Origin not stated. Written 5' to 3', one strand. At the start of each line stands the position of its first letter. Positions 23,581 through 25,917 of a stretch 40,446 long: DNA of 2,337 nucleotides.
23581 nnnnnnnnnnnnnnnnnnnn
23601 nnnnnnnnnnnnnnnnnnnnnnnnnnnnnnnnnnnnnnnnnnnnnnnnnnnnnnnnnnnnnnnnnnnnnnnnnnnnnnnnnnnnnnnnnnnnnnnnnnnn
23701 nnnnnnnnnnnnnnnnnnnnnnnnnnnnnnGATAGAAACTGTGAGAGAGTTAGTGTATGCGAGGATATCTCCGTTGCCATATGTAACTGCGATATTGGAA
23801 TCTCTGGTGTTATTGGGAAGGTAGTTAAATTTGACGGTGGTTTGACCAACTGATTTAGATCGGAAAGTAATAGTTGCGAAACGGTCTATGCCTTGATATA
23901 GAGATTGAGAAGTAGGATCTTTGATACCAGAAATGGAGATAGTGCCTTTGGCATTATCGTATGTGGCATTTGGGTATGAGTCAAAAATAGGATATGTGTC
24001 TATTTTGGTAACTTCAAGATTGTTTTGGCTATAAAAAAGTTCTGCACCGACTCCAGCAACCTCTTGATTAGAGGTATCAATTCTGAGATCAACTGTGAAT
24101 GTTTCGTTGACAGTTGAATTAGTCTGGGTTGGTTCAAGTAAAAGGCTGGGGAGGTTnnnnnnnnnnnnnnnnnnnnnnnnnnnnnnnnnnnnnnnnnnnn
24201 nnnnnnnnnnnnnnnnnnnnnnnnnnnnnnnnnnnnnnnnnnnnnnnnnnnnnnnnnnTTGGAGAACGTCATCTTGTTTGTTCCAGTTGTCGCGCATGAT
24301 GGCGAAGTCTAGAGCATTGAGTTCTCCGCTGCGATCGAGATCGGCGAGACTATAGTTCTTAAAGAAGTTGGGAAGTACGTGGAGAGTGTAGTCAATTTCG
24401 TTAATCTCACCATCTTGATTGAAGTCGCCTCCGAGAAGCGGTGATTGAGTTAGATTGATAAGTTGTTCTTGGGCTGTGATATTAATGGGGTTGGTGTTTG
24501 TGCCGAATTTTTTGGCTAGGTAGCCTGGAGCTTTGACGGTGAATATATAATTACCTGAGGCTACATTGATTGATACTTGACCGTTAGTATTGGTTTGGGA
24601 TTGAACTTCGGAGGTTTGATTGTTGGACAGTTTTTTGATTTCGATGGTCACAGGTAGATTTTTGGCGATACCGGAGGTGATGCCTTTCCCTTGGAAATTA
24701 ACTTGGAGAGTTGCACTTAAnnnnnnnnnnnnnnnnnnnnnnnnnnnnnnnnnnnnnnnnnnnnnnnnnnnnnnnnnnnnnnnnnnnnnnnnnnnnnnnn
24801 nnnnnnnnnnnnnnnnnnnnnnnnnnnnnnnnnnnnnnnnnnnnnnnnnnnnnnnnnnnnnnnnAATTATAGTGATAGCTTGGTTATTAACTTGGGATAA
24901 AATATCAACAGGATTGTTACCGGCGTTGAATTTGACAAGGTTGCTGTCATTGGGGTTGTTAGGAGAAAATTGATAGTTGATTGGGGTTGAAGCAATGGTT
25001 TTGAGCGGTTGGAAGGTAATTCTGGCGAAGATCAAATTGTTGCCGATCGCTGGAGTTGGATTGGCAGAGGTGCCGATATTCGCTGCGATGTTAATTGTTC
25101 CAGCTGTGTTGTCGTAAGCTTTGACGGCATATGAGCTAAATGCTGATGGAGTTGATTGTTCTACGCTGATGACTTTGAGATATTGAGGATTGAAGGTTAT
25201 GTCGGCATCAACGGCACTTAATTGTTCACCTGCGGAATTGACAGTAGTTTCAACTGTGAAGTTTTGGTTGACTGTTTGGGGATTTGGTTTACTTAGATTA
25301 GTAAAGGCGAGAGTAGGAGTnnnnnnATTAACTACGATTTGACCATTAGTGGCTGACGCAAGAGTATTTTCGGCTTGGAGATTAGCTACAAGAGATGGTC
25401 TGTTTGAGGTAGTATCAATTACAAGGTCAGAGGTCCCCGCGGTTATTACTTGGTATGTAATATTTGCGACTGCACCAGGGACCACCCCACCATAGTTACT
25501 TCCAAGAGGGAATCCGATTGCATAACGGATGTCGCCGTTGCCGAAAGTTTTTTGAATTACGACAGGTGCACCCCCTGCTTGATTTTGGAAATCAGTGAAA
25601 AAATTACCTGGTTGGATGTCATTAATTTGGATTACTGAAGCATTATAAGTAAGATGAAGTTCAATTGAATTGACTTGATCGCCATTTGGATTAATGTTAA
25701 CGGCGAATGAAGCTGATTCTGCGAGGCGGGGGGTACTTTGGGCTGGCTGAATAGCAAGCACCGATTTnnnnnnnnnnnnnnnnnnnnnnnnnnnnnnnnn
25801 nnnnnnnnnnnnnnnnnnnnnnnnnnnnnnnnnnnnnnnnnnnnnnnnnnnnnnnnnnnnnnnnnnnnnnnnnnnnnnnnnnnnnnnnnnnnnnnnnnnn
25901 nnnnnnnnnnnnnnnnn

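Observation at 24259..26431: Two dockerin sequence classes; the cargo class has a Cys-bracketed first Ca-loop with a one-residue insertion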

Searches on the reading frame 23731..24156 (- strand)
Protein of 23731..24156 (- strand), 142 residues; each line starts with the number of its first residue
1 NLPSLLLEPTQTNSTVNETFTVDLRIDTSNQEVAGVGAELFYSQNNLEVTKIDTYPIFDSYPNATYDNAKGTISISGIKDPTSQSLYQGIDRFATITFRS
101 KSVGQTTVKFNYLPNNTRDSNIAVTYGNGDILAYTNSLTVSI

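Call 77: search_solved_structures(query=window:23731-24156:-, max_evalue=1)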
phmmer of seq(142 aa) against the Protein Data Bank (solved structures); distinct sequences matched with E-value up to 1: 2.
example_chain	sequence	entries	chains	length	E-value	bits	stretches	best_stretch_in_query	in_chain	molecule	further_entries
1g1k_A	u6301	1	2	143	0.027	17.7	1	15-110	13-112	SCAFFOLDING PROTEIN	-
2vn5_A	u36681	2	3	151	0.027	17.7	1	13-110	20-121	SCAFFOLDING PROTEIN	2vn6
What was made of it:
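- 23449..24234 (-): Anchor protein, 261 aa: signal peptide, one cohesin-like module (about aa 27-167), C-terminal transmembrane helix (about aa 192-210). No Cys. Weak PDB sequence hit to a C. cellulolyticum scaffoldin cohesin (E 0.027, call 77).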

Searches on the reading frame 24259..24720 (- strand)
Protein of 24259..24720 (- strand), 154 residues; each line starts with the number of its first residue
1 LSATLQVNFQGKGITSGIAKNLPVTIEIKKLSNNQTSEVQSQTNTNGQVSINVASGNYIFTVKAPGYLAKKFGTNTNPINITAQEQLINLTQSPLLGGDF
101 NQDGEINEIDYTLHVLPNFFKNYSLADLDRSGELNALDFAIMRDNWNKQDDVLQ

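Call 29: search_protein_families(library=pfam, proteins=[window:24259-24720:-], max_evalue=1)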
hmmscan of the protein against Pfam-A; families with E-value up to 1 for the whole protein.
seq(154 aa): 7 families
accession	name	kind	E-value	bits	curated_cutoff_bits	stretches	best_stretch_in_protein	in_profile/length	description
PF00404.24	Dockerin_1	-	5.3e-06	27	22.9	2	98-112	2-16/57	Dockerin type I domain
PF13620.12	CarboxypepD_reg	-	8e-05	23.4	32.3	1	25-73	18-65/82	Carboxypeptidase regulatory-like domain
PF16303.10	DUF4945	-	0.0083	16.6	28.4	1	13-72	40-99/115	Domain of unknown function (DUF4945)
PF23194.1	NOMO_5th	-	0.023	15.5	27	1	20-100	15-89/89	NOMO fifth transthyretin-like domain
PF17802.7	SpaA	-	0.061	13.9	23.1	1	25-85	20-80/91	Prealbumin-like fold domain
PF19070.5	DUF5766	-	0.13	13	27.4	1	29-66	19-55/77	Family of unknown function (DUF5766)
PF01835.25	MG2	-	0.17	12.7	32.8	1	15-53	27-65/96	MG2 domain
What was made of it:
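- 24439..24717 (-): X-like beta-sandwich module (aa 395-487) directly upstream of the adaptor dockerin. Pfam CarboxypepD_reg below threshold, 23.4 bits against a 32.3 cut-off (call 29).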

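Call 67: predict_structure(alignment_id=A7)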
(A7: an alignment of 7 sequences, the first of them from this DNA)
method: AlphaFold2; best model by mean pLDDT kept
length: 154 residues; sequences in the alignment: 7
mean_pLDDT: 82.3   pTM: 0.75
mean pLDDT of the five models: 82.3, 78.6, 69.8, 69.5, 68.8
residues with pLDDT >= 90: 52; 70-90: 85; 50-70: 10; < 50: 7
segments of 3 or more residues with pLDDT < 50: 14-17, 152-154
pLDDT, mean of each block of 10 residues (from residue 1): 87 57 92 93 90 93 87 94 89 82 78 81 79 82 71 37
secondary structure, 60 per line:
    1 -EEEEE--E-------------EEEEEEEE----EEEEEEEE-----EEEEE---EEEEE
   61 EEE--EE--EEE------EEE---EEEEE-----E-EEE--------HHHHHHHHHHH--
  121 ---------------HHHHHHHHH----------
elements in order: E2-6 E23-30 E35-42 E48-52 E56-63 E70-72 E79-81 E85-89 E97-99 H108-118 H136-144
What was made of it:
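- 24439..24717 (-): AF2 model is all-beta for aa 1-99 of the construct (call 67).
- On Type II X-module-dockerin dyad (XDoc): AF2 model: pLDDT 82, strands through aa 99, then two helices (call 67).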

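Call 70: fold_search(model_id=the predicted structure, library=pdb)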
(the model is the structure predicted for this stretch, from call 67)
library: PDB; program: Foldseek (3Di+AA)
matches with E <= 10: 1223; with E <= 0.001: 8
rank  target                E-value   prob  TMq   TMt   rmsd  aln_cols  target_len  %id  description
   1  4wi0_B                1.8e-07  1.00  0.56  0.56   4.9       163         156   22  Crystal structure of Coh3ScaB-XDoc_M2ScaA complex: A C-terminal interface mutant of type II Cohesin-X-Dockerin complex (released 2015-10-07)
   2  4u3s_B                4.1e-07  1.00  0.59  0.58   4.4       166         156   26  Crystal structure of Coh3ScaB-XDoc_M1ScaA complex: A N-terminal interface mutant of type II Cohesin-X-Dockerin complex (released 2015-07-29)
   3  5g5d_B                1.9e-06  1.00  0.56  0.56   5.0       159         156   19  Crystal Structure of the CohScaC2-XDocCipA type II complex from Clostridium thermocellum (released 2017-04-05)
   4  3kcp_A                2.2e-06  1.00  0.58  0.33   4.6       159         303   16  Crystal structure of interacting Clostridium thermocellum multimodular components (released 2010-02-09)
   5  2b59_B                3.1e-06  1.00  0.55  0.54   5.5       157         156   19  The type II cohesin dockerin complex (released 2005-10-11)
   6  4fl4_L                6.3e-06  1.00  0.57  0.32   4.8       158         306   16  Scaffoldin conformation and dynamics revealed by a ternary complex from the Clostridium thermocellum cellulosome (released 2012-06-27)
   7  4fl4_I                1.1e-05  1.00  0.54  0.31   5.7       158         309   17  Scaffoldin conformation and dynamics revealed by a ternary complex from the Clostridium thermocellum cellulosome (released 2012-06-27)
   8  8qox_B                8.3e-04  1.00  0.43  0.16   3.1       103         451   16  Two-component assembly of SlaA and SlaB S-layer proteins of Sulfolobus acidocaldarius (released 2024-02-21)
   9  6yoa_A                1.1e-03  1.00  0.36  0.39   5.3       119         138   17  Lig v 1 structure and the inflammatory response to the Ole e 1 protein family (released 2020-05-13)
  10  6yoa_B                1.7e-03  1.00  0.38  0.42   4.5       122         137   15  Lig v 1 structure and the inflammatory response to the Ole e 1 protein family (released 2020-05-13)
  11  4iyk                  2.0e-03  1.00  0.41  0.32   3.8       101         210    7  Crystal structure of a putative carbohydrate binding protein (BACUNI_04699) from Bacteroides uniformis ATCC 8492 at 2.00 (released 2013-02-20)
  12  3e8v                  2.3e-03  1.00  0.38  0.62   4.3        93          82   14  Crystal structure of a possible transglutaminase-family protein proteolytic fragment from Bacteroides fragilis (released 2008-09-02)
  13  9h68_B                2.7e-03  1.00  0.45  0.18   3.3       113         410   14  Crystal Structure of the spore gernation lytic transglycosylase SleC from Clostridioides difficile in its zymogenic fo (released 2025-02-12)
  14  9h68_C                3.3e-03  1.00  0.44  0.18   3.9       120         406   14  Crystal Structure of the spore gernation lytic transglycosylase SleC from Clostridioides difficile in its zymogenic fo (released 2025-02-12)
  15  5aq0_B                3.5e-03  1.00  0.39  0.65   4.2        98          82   14  The structure of the Transthyretin-like domain of the first catalytic domain of the HUMAN Carboxypeptidase D (released 2016-09-28)
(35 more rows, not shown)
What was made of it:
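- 24439..24717 (-): Foldseek aligns the whole construct to type II XDoc dyads (call 70).
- On Type II X-module-dockerin dyad (XDoc): The top seven Foldseek matches are XDoc dyads aligned over 157-166 columns, TM 0.54-0.59, E 2e-7 to 1e-5 (call 70). Identity to the XDoc structures is 16-26% (call 70).
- The top seven PDB matches are type II XDoc dyads (4wi0_B, 4u3s_B, 5g5d_B, 3kcp_A, 2b59_B, 4fl4), aligned over about 160 columns, E 2e-7 to 1e-5 (calls 67, 70). The X-dockerin resembles type II dyads, which bind anchoring scaffoldins in characterised systems (call 70).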

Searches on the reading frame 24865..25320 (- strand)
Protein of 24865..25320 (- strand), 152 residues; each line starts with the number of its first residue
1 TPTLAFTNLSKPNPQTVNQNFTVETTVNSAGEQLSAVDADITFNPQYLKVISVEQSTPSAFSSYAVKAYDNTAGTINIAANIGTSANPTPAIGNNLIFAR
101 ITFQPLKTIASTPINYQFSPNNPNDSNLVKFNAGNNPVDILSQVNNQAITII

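Call 76: search_solved_structures(query=window:24865-25320:-, max_evalue=1)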
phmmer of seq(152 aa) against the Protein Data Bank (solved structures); distinct sequences matched with E-value up to 1: 14.
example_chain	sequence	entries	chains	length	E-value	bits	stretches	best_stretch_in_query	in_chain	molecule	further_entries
1l7y_A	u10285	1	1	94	0.018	18.6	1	28-96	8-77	HYPOTHETICAL PROTEIN ZK652.3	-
1n0l_B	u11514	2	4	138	0.02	18.5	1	17-96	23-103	mature Fimbrial protein PapE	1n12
5xda_G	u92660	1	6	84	0.043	17.4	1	41-96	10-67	Ubiquitin-fold modifier 1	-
7w3n_A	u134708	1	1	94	0.045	17.3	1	39-96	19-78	UFBP1 peptide,Ubiquitin-fold modifier 1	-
1j0g_A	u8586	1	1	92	0.06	17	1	41-96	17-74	Hypothetical Protein 1810045K17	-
5hkh_A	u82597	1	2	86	0.061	16.9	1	40-96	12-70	Ubiquitin-fold modifier 1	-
6h77_Q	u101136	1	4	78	0.062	16.9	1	41-96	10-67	Ubiquitin-fold modifier 1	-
8qfc_E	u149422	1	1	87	0.063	16.9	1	41-96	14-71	Ubiquitin-fold modifier 1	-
1wxs_A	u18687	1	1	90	0.066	16.8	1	41-96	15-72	Ubiquitin-fold Modifier 1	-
8bzr_B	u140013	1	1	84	0.067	16.8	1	41-96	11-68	Ubiquitin-fold modifier 1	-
5ia7_A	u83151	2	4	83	0.071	16.7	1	41-96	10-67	Ubiquitin-fold modifier 1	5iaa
8ohd_D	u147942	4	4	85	0.071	16.7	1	41-96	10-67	Ubiquitin-fold modifier 1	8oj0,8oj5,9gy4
5l95_C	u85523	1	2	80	0.079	16.6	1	41-96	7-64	Ubiquitin-fold modifier 1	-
5ia8_A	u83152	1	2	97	0.081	16.5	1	41-96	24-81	Ubiquitin-like modifier-activating enzyme 5,Ubiquitin-fold modifier 1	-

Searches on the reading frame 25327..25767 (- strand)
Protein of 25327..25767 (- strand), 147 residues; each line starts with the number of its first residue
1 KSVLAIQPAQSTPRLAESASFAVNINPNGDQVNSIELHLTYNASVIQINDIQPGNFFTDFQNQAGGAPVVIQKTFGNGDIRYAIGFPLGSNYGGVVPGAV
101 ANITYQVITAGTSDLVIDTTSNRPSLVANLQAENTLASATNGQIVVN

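Call 29: search_protein_families(library=pfam, proteins=[window:25327-25767:-], max_evalue=1)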
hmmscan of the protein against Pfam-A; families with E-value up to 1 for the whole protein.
seq(147 aa): 1 family
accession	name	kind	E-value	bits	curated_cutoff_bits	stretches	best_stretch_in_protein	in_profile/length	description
PF00963.24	Cohesin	-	3.1e-05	24.6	24.1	1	23-146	20-139/139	Cohesin domain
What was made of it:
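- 25324..25770 (-): CohA1, the first cohesin of the adaptor (aa 44-192). It is the divergent one, about 20% identical to the other three cohesins. Pfam Cohesin 24.6 bits when scanned alone (call 29).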

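Call 78: search_solved_structures(query=window:25327-25767:-, max_evalue=1)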
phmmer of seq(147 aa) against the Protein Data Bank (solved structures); distinct sequences matched with E-value up to 1: 1.
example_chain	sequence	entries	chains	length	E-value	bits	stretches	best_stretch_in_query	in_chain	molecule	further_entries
6ibh_A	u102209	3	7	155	0.095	15.9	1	53-132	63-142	Auxiliary activity CAZyme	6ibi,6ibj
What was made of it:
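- On Type II X-module-dockerin dyad (XDoc): Typing the cohesins against PDB sequences gave nothing usable (calls 76-78).
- Tried and rejected: Typing the four cohesins against PDB sequences gave only non-significant or irrelevant hits (calls 76-78), so no type I/II assignment of the cohesins is possible from sequence.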
